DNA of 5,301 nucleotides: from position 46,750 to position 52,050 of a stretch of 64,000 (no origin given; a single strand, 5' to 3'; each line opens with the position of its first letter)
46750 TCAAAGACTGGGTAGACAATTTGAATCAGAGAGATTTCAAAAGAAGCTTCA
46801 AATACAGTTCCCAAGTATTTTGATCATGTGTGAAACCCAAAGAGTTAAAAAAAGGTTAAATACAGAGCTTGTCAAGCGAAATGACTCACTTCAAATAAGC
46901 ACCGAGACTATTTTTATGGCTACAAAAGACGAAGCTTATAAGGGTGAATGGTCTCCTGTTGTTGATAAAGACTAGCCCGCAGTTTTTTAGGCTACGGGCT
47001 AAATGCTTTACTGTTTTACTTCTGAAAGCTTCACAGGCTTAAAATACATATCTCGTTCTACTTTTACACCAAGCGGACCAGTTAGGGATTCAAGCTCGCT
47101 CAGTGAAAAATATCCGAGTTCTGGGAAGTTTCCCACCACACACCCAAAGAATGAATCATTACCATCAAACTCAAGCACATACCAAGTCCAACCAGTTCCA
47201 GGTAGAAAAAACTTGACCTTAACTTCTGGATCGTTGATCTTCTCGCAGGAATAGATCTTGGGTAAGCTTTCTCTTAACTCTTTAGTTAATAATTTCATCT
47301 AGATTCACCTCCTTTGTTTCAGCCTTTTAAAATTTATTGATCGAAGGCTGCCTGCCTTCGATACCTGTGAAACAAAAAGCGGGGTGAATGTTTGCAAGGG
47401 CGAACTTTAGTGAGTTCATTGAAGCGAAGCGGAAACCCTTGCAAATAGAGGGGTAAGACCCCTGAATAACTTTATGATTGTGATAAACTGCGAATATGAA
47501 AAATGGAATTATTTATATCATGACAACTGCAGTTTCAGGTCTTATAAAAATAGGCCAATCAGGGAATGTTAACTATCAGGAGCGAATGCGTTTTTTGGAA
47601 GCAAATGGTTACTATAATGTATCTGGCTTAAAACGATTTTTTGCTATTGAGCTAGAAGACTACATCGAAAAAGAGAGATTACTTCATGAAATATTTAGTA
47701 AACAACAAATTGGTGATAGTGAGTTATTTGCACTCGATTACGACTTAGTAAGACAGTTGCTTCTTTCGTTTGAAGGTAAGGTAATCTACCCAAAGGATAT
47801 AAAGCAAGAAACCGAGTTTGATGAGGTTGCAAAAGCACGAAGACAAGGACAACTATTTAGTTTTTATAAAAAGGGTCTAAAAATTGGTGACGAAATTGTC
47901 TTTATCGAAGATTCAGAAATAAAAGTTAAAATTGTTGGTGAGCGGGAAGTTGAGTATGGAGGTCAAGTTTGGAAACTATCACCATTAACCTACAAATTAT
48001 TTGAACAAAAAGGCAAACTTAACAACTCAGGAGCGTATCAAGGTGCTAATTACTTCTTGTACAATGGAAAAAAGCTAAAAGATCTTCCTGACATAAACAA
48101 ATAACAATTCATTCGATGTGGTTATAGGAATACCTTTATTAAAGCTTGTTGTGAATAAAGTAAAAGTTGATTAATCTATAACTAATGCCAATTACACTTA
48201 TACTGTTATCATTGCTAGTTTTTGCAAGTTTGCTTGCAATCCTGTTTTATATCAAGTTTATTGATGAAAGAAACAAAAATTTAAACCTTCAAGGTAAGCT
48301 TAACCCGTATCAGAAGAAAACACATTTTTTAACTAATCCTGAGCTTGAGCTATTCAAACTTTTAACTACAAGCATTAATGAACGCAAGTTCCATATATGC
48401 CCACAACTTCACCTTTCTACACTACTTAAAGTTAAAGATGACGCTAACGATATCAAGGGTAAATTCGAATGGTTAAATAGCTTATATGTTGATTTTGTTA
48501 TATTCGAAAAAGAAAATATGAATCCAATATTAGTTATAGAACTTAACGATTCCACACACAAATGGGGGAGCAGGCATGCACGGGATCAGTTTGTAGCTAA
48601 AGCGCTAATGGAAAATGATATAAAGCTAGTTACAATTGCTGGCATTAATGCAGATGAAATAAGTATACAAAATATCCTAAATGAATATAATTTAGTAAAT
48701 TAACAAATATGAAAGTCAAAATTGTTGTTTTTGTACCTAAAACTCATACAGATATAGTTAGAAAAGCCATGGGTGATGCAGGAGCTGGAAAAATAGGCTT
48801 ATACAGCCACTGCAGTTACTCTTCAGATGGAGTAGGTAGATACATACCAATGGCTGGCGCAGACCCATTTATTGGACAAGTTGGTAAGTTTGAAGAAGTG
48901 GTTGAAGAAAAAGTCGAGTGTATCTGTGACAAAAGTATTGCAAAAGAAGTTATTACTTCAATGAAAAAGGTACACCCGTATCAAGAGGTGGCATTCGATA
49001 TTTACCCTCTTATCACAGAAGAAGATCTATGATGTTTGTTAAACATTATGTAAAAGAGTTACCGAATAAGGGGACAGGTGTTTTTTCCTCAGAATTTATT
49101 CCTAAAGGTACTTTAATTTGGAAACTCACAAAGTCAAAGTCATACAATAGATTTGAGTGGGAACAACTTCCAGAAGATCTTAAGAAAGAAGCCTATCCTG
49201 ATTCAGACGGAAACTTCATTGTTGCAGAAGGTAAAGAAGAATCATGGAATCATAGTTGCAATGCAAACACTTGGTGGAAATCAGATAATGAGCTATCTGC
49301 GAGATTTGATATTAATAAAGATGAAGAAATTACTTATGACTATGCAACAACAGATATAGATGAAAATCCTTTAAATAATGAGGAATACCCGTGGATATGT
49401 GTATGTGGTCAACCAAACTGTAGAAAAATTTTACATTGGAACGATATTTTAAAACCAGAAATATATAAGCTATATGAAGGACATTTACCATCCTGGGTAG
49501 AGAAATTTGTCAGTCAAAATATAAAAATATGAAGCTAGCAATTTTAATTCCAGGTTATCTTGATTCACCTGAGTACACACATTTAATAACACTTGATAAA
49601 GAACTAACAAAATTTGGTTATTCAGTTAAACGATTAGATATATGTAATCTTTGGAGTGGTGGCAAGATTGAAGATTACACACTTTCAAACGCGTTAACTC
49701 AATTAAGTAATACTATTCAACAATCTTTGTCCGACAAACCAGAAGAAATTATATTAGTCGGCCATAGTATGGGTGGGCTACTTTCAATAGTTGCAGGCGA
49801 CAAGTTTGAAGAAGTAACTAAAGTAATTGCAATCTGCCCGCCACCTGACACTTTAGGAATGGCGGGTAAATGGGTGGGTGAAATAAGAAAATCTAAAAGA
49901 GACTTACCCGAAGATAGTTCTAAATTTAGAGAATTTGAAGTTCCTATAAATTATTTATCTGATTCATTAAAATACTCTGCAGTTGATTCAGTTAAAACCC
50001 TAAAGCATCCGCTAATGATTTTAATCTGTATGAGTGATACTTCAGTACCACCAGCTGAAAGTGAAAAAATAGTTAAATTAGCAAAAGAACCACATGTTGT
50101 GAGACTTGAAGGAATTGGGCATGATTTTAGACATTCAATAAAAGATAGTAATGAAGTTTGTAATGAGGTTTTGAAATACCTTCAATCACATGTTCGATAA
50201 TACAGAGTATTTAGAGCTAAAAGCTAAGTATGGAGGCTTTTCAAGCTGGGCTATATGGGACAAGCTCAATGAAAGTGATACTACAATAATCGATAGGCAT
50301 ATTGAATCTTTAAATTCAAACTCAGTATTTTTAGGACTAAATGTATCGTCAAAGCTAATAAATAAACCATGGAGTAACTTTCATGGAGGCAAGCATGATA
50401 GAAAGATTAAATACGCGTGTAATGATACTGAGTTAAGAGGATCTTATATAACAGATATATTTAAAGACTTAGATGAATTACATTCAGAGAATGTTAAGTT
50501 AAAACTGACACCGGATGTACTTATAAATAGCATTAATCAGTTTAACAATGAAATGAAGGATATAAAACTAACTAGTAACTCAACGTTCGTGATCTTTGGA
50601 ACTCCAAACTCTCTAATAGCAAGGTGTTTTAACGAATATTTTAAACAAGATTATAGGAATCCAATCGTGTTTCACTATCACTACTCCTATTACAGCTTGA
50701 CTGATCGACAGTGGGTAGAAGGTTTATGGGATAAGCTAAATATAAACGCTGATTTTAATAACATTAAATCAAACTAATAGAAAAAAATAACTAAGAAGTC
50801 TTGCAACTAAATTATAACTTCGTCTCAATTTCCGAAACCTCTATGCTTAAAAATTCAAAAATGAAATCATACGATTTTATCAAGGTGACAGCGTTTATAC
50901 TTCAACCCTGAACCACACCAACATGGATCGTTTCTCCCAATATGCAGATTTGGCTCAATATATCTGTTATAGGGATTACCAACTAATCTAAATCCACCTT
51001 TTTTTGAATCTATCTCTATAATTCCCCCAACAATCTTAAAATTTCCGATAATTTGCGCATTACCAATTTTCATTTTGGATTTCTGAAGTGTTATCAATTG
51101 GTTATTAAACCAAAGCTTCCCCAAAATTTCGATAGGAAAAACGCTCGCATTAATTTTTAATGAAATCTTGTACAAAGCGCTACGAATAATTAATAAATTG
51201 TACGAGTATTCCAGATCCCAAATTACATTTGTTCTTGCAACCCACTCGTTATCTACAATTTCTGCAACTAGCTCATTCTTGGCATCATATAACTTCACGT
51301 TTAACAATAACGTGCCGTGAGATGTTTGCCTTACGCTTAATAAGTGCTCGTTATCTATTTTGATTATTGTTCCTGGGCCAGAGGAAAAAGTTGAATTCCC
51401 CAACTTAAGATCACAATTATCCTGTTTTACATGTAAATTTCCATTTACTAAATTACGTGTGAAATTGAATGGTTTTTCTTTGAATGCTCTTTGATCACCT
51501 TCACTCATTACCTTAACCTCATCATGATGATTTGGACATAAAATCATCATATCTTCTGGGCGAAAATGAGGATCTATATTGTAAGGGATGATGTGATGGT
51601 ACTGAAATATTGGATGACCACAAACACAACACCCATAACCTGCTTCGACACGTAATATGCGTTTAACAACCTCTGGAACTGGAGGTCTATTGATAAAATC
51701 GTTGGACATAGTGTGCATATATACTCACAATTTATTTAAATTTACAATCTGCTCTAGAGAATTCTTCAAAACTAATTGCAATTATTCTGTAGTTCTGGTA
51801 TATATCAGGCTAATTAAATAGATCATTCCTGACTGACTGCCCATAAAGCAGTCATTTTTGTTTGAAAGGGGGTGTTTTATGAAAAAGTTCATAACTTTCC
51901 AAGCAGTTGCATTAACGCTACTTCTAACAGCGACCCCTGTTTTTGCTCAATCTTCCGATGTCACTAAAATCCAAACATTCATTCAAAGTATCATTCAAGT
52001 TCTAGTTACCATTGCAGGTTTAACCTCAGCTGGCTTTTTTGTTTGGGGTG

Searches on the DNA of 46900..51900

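Call 80: search_rna_families(source=window, start=46900, end=51900, threshold=evalue, max_evalue=1)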
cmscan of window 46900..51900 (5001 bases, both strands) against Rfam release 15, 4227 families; matches with E-value up to 1: 1.
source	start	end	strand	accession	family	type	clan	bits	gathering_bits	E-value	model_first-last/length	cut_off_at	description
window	50511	50599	+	RF00474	snosnR57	Gene; snRNA; snoRNA; CD-box;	-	30.2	50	0.091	1-95/95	no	Small nucleolar RNA snR57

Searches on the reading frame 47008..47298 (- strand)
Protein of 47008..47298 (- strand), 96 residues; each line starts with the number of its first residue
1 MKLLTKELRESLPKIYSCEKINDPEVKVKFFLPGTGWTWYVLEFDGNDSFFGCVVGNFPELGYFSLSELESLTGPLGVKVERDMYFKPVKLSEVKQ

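Call 3: search_protein_families(library=pfam, proteins=[window:47008-47298:-], max_evalue=0.1)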
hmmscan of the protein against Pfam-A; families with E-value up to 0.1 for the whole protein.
window:47008-47298:- (96 aa): 1 family
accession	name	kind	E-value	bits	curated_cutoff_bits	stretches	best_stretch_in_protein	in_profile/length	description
PF11171.13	DUF2958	-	2.2e-14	54.1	21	1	3-89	1-94/111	Protein of unknown function (DUF2958)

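Call 4: search_protein_families(library=padloc, proteins=[window:47008-47298:-], max_evalue=0.1)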
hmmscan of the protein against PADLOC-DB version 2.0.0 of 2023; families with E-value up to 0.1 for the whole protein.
window:47008-47298:- (96 aa): 0 families

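Call 5: search_protein_families(library=ncbifam, proteins=[window:47008-47298:-], max_evalue=0.1)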
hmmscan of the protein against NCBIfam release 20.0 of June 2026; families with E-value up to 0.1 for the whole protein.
window:47008-47298:- (96 aa): 0 families

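Call 6: search_protein_families(library=phrogs, proteins=[window:47008-47298:-], max_evalue=0.01)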
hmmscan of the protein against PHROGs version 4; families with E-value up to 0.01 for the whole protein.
window:47008-47298:- (96 aa): 0 families

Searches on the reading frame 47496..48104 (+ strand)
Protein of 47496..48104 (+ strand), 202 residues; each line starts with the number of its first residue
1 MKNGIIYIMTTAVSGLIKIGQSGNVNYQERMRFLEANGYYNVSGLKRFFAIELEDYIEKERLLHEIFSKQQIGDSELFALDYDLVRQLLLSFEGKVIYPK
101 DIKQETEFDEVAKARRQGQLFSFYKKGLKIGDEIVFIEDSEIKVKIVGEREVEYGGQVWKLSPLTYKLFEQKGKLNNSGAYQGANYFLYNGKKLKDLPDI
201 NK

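Call 3: search_protein_families(library=pfam, proteins=[window:47496-48104:+], max_evalue=0.1)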
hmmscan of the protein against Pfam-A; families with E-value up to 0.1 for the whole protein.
window:47496-48104:+ (202 aa): 3 families
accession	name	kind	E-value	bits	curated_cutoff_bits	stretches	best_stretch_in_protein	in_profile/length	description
PF10544.15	T5orf172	-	7.3e-07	30.1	20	1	4-89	1-97/101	T5orf172 domain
PF13455.12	MUG113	-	0.00042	21.3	22.3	1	18-89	2-70/73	Meiotically up-regulated gene 113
PF10711.15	DUF2513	-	0.04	14.7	29.6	1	80-114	2-36/100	Hypothetical protein (DUF2513)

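Call 4: search_protein_families(library=padloc, proteins=[window:47496-48104:+], max_evalue=0.1)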
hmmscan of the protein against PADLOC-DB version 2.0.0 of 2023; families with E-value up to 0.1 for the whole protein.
window:47496-48104:+ (202 aa): 3 families
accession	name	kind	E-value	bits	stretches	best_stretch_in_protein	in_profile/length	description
PDLC05040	PDC-S57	-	1.6e-53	180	1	1-127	1-127/229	-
PDLC05041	PDC-S57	-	3.9e-34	116.1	1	2-198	4-203/212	-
PDLC05043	PDC-S57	-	1.1e-21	75.5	2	101-197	121-212/221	-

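Call 5: search_protein_families(library=ncbifam, proteins=[window:47496-48104:+], max_evalue=0.1)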
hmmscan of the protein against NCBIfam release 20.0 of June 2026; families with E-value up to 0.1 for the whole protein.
window:47496-48104:+ (202 aa): 0 families

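Call 6: search_protein_families(library=phrogs, proteins=[window:47496-48104:+], max_evalue=0.01)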
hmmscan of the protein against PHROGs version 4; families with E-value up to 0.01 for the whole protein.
window:47496-48104:+ (202 aa): 5 families
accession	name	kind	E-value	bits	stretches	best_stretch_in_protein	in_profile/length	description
phrog_18781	-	unknown function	1.4e-09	38.6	1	4-151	7-162/222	-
phrog_18411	-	DNA, RNA and nucleotide metabolism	1.2e-08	35.9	1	3-130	4-124/236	homing endonuclease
phrog_681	-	DNA, RNA and nucleotide metabolism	0.0011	18.6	1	2-119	438-566/576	endonuclease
phrog_4284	-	unknown function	0.0019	19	1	3-88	84-161/171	-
phrog_5032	-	unknown function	0.0042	17.7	1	2-89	76-157/178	-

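Call 38: find_related_loci(query=window:47496-48104:+, collection=viral_contigs, flank=6000)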
Query window:47496-48104:+ (202 aa) in viral_contigs; peptide patterns used: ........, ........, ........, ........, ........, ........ (x = any residue, [..] = any of these).
6 stretches matched a pattern, but none encodes a relative of the query by tblastn (E <= 1e-3).

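Call 42: search_dna_similar(query=window:47496-48104:+, collection=plasmids, mode=protein, max_rows=25)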
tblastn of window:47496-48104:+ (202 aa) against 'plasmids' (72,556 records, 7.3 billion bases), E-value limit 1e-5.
Records with a match: 5; places in all: 5; records where one place covers at least 80% of the query: 1.
Best place of each record, by identity: <60% 5.
By first word of the organism name: Phocaeicola 2; Neisseria 2; Prevotella 1.
By predicted mobility (MOB-suite, as given by PLSDB): non-mobilizable 5.
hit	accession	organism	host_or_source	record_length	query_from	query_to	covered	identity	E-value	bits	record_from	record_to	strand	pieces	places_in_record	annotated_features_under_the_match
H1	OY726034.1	Phocaeicola massiliensis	-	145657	1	199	99%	26.9%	7e-12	71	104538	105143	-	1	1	none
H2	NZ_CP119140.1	Neisseria gonorrhoeae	Homo sapiens,whole organism,blood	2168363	4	117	56%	44.8%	2e-19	120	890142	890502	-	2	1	none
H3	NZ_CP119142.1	Neisseria gonorrhoeae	Homo sapiens,whole organism,synovial ...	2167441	4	117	56%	44.8%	2e-19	120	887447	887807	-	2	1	none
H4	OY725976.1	Phocaeicola massiliensis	-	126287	100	197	49%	42.9%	7e-12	71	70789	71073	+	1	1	none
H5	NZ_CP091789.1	Prevotella sp. E2-28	Ovis aries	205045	110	197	44%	42.2%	8e-9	62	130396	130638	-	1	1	GIY-YIG nuclease family protein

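Call 53: get_annotated_region(hit=H1, flank=5000)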
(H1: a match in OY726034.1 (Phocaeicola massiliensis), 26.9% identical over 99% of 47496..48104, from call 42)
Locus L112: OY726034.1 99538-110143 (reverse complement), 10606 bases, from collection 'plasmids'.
description: Phocaeicola massiliensis strain Bacteroides massiliensis TSDC17.2-1.1 genome assembly, plasmid: 60
organism: Phocaeicola massiliensis (NCBI taxid 204516)
taxonomy: Bacteria; Bacteroidota; Bacteroidia; Bacteroidales; Bacteroidaceae; Phocaeicola; Phocaeicola massiliensis
host: -; source: -; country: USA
typing (MOB-suite, as given by PLSDB): non-mobilizable
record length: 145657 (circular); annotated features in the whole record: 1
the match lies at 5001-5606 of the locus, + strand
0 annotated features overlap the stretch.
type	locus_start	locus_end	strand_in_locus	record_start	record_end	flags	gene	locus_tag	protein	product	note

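Call 54: get_annotated_region(hit=H2, flank=5000)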
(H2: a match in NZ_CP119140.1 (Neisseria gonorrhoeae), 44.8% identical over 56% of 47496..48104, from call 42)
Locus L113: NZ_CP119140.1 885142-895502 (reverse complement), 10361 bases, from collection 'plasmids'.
description: Neisseria gonorrhoeae strain 2022NG-0076 plasmid p2022NG-0076_1, complete sequence
organism: Neisseria gonorrhoeae (NCBI taxid 485)
taxonomy: Bacteria; Pseudomonadota; Betaproteobacteria; Neisseriales; Neisseriaceae; Neisseria; Neisseria gonorrhoeae
host: -; source: Homo sapiens,whole organism,blood; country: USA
typing (MOB-suite, as given by PLSDB): non-mobilizable
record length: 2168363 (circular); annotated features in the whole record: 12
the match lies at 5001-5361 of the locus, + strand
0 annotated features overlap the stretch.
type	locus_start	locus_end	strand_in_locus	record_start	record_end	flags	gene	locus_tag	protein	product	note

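Call 69: list_cluster_members(proteins=[window:47496-48104:+, window:48185-48703:+, window:48709-49032:+, window:49029-49532:+, window:49529-50200:+, window:50190-50777:+, window:46205-46975:+, window:50867-51718:-])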
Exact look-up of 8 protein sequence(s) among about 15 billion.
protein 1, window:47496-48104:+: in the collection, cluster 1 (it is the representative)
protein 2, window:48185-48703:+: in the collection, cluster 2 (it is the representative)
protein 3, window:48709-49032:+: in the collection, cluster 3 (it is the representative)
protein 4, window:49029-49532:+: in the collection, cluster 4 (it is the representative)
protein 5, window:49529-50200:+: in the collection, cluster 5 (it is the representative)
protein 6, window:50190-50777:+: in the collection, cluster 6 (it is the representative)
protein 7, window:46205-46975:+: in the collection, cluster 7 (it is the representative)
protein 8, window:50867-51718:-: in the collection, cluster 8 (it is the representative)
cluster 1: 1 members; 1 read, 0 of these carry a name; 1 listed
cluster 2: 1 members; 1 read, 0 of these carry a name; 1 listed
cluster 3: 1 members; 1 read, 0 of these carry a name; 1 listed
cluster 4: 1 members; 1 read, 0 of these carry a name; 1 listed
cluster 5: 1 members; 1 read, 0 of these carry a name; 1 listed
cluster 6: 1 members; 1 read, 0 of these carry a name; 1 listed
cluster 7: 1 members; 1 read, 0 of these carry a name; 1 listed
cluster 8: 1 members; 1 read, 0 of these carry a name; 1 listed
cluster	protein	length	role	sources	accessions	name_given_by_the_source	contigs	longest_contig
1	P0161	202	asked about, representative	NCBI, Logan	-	-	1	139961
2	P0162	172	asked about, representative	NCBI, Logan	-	-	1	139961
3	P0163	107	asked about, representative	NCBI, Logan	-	-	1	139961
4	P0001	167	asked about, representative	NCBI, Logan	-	-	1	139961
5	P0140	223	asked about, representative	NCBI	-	-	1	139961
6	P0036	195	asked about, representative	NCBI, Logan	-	-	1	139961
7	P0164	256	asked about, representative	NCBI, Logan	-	-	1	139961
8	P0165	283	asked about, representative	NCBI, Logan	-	-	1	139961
